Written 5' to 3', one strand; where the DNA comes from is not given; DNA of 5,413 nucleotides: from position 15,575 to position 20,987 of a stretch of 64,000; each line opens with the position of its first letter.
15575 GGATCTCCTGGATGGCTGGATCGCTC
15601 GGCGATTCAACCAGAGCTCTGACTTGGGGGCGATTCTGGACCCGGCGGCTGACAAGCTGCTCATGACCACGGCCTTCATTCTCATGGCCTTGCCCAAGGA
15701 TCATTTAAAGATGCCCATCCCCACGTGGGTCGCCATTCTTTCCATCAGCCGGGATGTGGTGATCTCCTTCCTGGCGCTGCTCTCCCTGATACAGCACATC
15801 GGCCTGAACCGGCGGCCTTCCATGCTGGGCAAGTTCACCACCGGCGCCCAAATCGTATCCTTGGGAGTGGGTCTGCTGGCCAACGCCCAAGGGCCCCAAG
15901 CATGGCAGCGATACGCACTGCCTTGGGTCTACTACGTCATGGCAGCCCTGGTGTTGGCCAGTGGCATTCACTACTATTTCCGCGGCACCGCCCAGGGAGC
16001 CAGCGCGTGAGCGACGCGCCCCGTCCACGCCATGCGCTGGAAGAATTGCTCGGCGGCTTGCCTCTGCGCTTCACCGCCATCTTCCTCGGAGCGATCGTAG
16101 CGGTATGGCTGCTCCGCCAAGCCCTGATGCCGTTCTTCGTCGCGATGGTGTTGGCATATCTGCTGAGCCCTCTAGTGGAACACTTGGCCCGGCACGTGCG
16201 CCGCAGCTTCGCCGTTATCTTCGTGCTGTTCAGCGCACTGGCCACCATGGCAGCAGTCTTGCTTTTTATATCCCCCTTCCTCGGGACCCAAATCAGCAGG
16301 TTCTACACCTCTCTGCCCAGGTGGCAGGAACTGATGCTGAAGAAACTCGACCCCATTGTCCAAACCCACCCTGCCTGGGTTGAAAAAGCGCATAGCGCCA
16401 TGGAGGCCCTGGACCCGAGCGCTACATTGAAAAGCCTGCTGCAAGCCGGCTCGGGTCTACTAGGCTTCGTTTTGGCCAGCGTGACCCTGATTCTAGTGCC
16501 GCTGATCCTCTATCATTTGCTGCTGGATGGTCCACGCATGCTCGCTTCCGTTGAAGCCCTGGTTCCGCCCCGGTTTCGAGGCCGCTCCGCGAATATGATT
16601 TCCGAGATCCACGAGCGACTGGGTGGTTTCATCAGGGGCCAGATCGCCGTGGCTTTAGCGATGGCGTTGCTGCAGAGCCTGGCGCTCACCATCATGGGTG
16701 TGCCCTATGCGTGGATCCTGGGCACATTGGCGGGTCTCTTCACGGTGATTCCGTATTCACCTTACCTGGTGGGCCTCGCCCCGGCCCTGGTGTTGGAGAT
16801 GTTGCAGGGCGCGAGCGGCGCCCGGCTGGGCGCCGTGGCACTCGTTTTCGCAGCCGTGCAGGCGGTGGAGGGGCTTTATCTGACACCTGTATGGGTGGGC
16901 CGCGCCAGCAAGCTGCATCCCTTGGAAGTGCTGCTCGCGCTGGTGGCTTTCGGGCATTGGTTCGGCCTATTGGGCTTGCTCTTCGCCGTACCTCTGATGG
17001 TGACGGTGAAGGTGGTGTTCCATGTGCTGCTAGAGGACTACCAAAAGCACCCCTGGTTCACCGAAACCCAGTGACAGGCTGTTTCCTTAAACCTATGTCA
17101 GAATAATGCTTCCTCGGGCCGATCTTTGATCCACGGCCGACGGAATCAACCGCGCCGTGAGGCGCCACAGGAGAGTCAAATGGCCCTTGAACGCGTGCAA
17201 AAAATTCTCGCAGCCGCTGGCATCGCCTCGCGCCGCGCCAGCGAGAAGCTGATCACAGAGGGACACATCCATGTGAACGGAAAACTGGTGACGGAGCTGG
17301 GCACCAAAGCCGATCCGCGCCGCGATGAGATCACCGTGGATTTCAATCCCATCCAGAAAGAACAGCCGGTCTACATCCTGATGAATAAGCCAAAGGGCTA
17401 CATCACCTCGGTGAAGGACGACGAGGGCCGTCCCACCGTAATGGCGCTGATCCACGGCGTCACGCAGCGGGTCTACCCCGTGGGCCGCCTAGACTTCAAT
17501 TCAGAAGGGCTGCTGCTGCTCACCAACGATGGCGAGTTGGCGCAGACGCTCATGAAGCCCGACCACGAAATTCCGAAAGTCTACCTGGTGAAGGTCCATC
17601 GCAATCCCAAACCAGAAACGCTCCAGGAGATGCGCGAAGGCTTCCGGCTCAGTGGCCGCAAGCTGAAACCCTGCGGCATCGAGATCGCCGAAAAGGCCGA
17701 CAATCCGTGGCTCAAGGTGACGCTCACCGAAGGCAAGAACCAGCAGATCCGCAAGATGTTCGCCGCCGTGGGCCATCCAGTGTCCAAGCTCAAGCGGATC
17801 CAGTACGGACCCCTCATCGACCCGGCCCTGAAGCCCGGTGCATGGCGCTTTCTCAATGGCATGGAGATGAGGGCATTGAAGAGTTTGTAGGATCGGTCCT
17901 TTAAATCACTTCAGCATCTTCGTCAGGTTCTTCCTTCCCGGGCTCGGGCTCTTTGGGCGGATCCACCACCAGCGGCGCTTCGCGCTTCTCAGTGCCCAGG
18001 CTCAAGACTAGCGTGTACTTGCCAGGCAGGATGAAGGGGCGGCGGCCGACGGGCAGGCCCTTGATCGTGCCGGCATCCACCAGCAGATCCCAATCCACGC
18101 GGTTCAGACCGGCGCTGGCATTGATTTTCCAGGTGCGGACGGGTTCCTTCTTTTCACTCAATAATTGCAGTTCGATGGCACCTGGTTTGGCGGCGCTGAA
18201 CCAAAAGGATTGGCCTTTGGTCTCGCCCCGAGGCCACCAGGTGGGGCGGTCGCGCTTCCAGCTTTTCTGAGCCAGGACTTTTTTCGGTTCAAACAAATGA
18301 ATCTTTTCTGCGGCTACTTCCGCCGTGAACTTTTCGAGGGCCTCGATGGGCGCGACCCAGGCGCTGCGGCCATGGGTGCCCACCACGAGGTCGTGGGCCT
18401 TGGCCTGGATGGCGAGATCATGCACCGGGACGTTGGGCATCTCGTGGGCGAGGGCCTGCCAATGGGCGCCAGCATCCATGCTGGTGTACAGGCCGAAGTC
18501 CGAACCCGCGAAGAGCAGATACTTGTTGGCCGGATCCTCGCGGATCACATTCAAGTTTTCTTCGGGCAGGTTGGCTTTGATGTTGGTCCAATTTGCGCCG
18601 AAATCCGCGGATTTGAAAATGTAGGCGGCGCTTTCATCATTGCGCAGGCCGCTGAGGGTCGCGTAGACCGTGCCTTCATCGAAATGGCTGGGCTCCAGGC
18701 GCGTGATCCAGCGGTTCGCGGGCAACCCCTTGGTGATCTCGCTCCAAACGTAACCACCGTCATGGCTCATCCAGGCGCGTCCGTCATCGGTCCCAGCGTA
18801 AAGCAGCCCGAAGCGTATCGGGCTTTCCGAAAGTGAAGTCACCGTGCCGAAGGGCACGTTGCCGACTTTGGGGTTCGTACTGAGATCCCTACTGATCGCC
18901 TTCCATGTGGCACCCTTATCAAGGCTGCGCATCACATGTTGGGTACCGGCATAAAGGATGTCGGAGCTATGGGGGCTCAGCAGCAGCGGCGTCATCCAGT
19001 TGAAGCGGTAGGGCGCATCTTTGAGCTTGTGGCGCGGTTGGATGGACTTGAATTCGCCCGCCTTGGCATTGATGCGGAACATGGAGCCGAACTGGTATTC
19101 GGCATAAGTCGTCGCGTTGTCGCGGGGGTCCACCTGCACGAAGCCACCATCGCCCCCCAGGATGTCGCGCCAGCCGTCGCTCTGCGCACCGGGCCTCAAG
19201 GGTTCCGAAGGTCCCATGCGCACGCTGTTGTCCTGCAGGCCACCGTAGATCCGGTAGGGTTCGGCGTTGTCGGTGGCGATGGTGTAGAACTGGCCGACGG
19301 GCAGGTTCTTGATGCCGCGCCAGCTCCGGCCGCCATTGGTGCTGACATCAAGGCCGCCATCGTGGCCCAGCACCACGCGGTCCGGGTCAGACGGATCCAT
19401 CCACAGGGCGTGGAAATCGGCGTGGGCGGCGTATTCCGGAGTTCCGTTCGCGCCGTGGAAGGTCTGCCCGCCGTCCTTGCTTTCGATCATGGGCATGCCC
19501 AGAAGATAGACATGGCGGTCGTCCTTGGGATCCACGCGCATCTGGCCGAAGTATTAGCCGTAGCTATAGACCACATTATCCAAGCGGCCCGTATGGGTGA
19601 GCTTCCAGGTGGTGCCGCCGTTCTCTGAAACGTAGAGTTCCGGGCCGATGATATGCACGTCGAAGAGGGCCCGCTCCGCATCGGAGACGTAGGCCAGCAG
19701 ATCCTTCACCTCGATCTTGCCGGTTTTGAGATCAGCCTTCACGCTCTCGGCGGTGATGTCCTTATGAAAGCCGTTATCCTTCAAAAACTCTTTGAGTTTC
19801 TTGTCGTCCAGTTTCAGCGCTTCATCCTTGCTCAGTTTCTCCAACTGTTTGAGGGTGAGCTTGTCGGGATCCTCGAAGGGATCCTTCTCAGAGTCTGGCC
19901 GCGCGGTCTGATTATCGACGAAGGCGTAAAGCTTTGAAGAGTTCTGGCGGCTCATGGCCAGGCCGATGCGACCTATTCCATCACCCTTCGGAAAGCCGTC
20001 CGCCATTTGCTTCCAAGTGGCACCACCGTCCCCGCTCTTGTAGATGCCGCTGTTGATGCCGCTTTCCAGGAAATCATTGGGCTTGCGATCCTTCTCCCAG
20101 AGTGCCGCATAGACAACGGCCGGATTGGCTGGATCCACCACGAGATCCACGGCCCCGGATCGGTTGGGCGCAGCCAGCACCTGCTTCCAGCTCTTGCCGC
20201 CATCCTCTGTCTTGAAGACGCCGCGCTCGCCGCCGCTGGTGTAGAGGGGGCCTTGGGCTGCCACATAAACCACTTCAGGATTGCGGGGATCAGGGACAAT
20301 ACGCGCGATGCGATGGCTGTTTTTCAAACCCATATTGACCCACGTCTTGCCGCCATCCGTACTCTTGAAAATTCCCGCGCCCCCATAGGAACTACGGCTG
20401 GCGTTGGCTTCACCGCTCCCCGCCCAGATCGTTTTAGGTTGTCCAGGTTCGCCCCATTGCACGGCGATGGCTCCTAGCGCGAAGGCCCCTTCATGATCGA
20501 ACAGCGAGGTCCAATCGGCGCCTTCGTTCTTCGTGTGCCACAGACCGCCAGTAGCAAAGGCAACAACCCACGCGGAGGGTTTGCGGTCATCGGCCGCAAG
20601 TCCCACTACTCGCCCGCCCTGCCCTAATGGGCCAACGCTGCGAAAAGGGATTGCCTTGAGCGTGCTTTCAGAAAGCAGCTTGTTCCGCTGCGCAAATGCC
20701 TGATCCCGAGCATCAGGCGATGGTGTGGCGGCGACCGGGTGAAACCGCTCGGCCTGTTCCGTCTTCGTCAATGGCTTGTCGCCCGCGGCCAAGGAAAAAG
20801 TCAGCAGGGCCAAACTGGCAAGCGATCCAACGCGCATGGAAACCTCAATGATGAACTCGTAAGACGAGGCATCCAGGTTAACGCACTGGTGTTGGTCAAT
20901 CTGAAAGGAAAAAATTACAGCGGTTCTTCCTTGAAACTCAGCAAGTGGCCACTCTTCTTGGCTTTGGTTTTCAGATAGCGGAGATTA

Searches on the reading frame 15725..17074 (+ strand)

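Call 25: search_protein_families(library=pfam, proteins=[window:15725-17074:+], max_evalue=0.001)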
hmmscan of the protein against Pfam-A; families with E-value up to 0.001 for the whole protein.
window:15725-17074:+ (449 aa): 1 family
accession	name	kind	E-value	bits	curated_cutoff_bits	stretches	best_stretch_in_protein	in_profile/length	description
PF01594.21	AI-2E_transport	-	1.7e-56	192.2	34.3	1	115-434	3-325/327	AI-2E family transporter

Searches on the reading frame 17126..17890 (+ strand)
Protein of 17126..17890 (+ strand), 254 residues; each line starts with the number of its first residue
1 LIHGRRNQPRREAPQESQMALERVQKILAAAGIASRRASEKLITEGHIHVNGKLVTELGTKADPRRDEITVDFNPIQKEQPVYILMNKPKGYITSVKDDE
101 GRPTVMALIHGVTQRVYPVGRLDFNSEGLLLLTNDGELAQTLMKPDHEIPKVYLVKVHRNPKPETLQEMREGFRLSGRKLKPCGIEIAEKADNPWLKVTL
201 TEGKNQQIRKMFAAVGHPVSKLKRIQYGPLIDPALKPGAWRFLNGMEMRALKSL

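Call 25: search_protein_families(library=pfam, proteins=[window:17126-17890:+], max_evalue=0.001)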
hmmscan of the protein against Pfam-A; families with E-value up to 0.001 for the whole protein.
window:17126-17890:+ (254 aa): 2 families
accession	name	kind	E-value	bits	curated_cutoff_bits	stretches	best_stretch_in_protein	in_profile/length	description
PF00849.27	PseudoU_synth_2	-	1.5e-24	87.4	26.8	1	83-214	2-152/152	RNA pseudouridylate synthase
PF01479.30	S4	-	3e-11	43.3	22.8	1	22-63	1-43/48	S4 domain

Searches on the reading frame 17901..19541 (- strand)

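Call 23: search_protein_families(library=pfam, proteins=[window:17901-19541:-], max_evalue=0.001)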
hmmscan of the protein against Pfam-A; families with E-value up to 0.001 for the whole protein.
window:17901-19541:- (546 aa): 4 families
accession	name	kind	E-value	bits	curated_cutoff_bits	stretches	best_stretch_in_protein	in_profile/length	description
PF15902.12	Sortilin-Vps10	-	6.6e-13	48.7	33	1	308-389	3-86/446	Sortilin, neurotensin receptor 3,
PF02012.26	BNR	-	6.6e-08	31.8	27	0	257-267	1-11/12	BNR/Asp-box repeat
PF13088.12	BNR_2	-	1.9e-05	24.6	31.4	0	203-362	84-249/277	BNR repeat-like domain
PF14870.12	PSII_BNR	-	2.4e-05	24.2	27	0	306-368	82-144/303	Photosynthesis system II assembly factor YCF48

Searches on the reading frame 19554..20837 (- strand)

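Call 23: search_protein_families(library=pfam, proteins=[window:19554-20837:-], max_evalue=0.001)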
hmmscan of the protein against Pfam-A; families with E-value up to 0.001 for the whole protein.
window:19554-20837:- (427 aa): 3 families
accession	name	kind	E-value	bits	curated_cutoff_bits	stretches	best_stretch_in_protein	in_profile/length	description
PF15902.12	Sortilin-Vps10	-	3.8e-14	52.8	33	1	156-281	3-115/446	Sortilin, neurotensin receptor 3,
PF15899.11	BNR_6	-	4.3e-05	23.6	27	0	156-167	1-12/14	BNR-Asp box repeat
PF02012.26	BNR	-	5.3e-05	23.1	27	0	158-166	2-10/12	BNR/Asp-box repeat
